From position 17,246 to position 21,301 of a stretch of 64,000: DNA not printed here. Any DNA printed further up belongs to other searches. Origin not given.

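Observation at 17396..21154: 1252-aa fusion of membrane polyferredoxin, 2Fe-2S ferredoxin, FAD/NAD(P) reductase, second TM, Pro/Ala linker and an unknown C-terminal domain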

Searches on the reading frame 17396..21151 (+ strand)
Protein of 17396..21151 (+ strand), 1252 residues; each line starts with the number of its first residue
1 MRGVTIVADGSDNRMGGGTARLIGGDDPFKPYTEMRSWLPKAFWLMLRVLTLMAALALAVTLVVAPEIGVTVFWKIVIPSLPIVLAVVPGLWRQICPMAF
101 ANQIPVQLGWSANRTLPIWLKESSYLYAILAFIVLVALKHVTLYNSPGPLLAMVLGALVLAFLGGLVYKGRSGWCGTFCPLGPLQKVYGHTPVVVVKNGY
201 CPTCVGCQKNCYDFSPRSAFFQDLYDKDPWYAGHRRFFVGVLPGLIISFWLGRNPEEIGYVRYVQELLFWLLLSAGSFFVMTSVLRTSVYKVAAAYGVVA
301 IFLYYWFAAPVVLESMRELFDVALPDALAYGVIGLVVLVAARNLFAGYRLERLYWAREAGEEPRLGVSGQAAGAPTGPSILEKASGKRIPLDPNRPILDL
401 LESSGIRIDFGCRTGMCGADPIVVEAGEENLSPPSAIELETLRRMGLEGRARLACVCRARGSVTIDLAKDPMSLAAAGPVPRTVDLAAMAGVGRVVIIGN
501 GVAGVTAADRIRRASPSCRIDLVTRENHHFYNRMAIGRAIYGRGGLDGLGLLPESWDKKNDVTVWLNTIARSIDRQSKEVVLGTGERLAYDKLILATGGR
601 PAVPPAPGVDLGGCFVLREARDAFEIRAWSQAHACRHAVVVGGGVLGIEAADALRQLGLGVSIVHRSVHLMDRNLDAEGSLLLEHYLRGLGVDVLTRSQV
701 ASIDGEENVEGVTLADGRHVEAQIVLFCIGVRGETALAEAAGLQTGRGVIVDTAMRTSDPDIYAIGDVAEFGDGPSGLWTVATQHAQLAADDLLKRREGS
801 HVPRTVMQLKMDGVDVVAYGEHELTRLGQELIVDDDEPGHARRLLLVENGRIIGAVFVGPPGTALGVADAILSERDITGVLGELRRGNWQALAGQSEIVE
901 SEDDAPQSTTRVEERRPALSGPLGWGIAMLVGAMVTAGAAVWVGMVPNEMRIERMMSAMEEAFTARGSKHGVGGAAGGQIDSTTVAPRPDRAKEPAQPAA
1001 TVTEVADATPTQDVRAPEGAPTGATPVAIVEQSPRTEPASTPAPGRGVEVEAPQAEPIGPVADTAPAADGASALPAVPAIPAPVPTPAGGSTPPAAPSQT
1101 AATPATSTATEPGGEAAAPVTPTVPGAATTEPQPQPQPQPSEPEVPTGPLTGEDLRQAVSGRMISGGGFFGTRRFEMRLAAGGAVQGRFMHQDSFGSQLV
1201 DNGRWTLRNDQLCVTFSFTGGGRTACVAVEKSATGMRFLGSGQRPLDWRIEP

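Call 4: search_protein_families(library=pfam, proteins=[window:17396-21151:+], max_evalue=0.1)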
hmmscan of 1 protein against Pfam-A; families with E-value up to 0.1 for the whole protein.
window:17396-21151:+ (1252 aa): 14 families
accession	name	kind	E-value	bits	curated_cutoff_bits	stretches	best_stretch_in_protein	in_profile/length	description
PF07992.20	Pyr_redox_2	-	5.1e-61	207.1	26.1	1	494-786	2-291/291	Pyridine nucleotide-disulphide oxidoreductase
PF00070.33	Pyr_redox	-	6.7e-20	71.8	22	1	637-716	1-81/82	Pyridine nucleotide-disulphide oxidoreductase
PF13738.12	Pyr_redox_3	-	1.8e-07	31.1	30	1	559-766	93-305/305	Pyridine nucleotide-disulphide oxidoreductase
PF00111.32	Fer2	-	3.3e-06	27.4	21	1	385-459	6-76/77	2Fe-2S iron-sulfur cluster binding domain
PF05834.18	Lycopene_cycl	-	2.2e-05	24.1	23.4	1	695-767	104-176/380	Lycopene cyclase protein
PF12801.12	Fer4_5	-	0.00046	20.5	22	1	152-188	2-37/48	4Fe-4S binding domain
PF03486.20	HI0933_like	-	0.0017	18.3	50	0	558-600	120-165/244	HI0933-like protein Rossmann domain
PF13454.12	NAD_binding_9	-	0.0034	17.8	21.8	0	496-530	1-35/155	FAD-NAD(P)-binding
PF01593.30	Amino_oxidase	-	0.004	16.9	19.8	0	542-601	199-258/443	Flavin containing amine oxidoreductase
PF04820.20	Trp_halogenase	-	0.0041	16.5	21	0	689-734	170-216/458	Tryptophan halogenase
PF01262.27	AlaDh_PNT_C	-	0.0092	15.9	23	1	637-669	30-62/214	Alanine dehydrogenase/PNT, C-terminal domain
PF18267.7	Rubredoxin_C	-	0.01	16.2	25.9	1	808-866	4-61/70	Rubredoxin NAD+ reductase C-terminal domain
PF01134.28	GIDA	-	0.026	14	22.1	0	639-665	3-29/391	Glucose inhibited division protein A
PF13450.12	NAD_binding_8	-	0.033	14.9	21.9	0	497-527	1-29/68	NAD(P)-binding Rossmann-like domain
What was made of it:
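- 18527..18793 (+): Plant-type [2Fe-2S] ferredoxin domain, aa 378-466, with ligands C412, C417, C455 and C457. Pfam Fer2, 27.4 bits against a cut-off of 21 (call 4).
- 18875..20035 (+): FAD/NAD(P)H ferredoxin-reductase-type flavoprotein domain, aa 494-880. Pyr_redox_2 E 5e-61, Pyr_redox E 7e-20, weak Rubredoxin_C match (call 4).
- On Plant-type [2Fe-2S] ferredoxin (PF00111): 27.4 bits against a cut-off of 21 (call 4).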

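Call 5: search_protein_families(library=ncbifam, proteins=[window:17396-21151:+], max_evalue=0.1)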
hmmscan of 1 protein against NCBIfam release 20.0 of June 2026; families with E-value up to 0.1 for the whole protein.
window:17396-21151:+ (1252 aa): 75 families (the best 25 are shown)
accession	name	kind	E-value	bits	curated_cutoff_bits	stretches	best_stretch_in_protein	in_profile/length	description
TIGR02374.1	nitri_red_nirB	equivalog_domain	5.7e-80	269.8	578.35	1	495-879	1-390/794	nitrite reductase large subunit NirB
NF011565.0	PRK14989.1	subfamily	6.8e-54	183.2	883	1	494-859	5-375/847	nitrite reductase large subunit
NF042949.2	3PPDioc_HcaD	equivalog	9.1e-53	179.4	450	1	495-797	4-309/386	3-phenylpropionate/cinnamic acid dioxygenase ferredoxin--NAD(+) reductase subunit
NF045765.1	PhenlGlyoxDHPadH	equivalog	1.6e-51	175.5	475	1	496-859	6-374/416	NADH-dependent phenylglyoxylate dehydrogenase subunit epsilon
NF003437.0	PRK04965.1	equivalog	6e-45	153.9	392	1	494-810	4-316/378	NADH:flavorubredoxin reductase NorW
TIGR03385.1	CoA_CoA_reduc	equivalog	3.3e-42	144.8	578.8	1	494-771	1-285/439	CoA-disulfide reductase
NF007286.0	PRK09754.1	equivalog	1.1e-40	139.7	447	1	495-795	6-308/400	phenylpropionate dioxygenase ferredoxin reductase subunit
NF007123.0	PRK09564.1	equivalog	9e-36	123.5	458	1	494-770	2-285/444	CoA-disulfide reductase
NF041682.1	ant_diox_AndAa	equivalog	1.5e-35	122.7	650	1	494-771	5-281/406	anthranilate 1,2-dioxygenase system ferredoxin--NAD(+) reductase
NF046103.1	NOXase_Strep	equivalog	2e-31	109.4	600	1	494-770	1-282/442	H2O-forming NADH oxidase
TIGR01350.1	lipoamide_DH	equivalog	5e-28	98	408.8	1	577-806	116-346/461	dihydrolipoyl dehydrogenase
TIGR02053.1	MerA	equivalog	6.9e-27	94.6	454.45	1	577-798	116-333/465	mercury(II) reductase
NF003585.0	PRK05249.1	equivalog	1.1e-23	83.6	465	1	559-799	107-339/464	Si-specific NAD(P)(+) transhydrogenase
NF004943.0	PRK06292.2-1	equivalog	3.3e-22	78.9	432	1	566-795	106-330/456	dihydrolipoyl dehydrogenase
NF004991.0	PRK06370.1-3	subfamily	8.4e-21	74.1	620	1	577-769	152-342/509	FAD-containing oxidoreductase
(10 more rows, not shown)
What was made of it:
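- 18875..20035 (+): The NirB N-terminal-domain model matches at E 6e-80 but below its cut-off (call 5).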
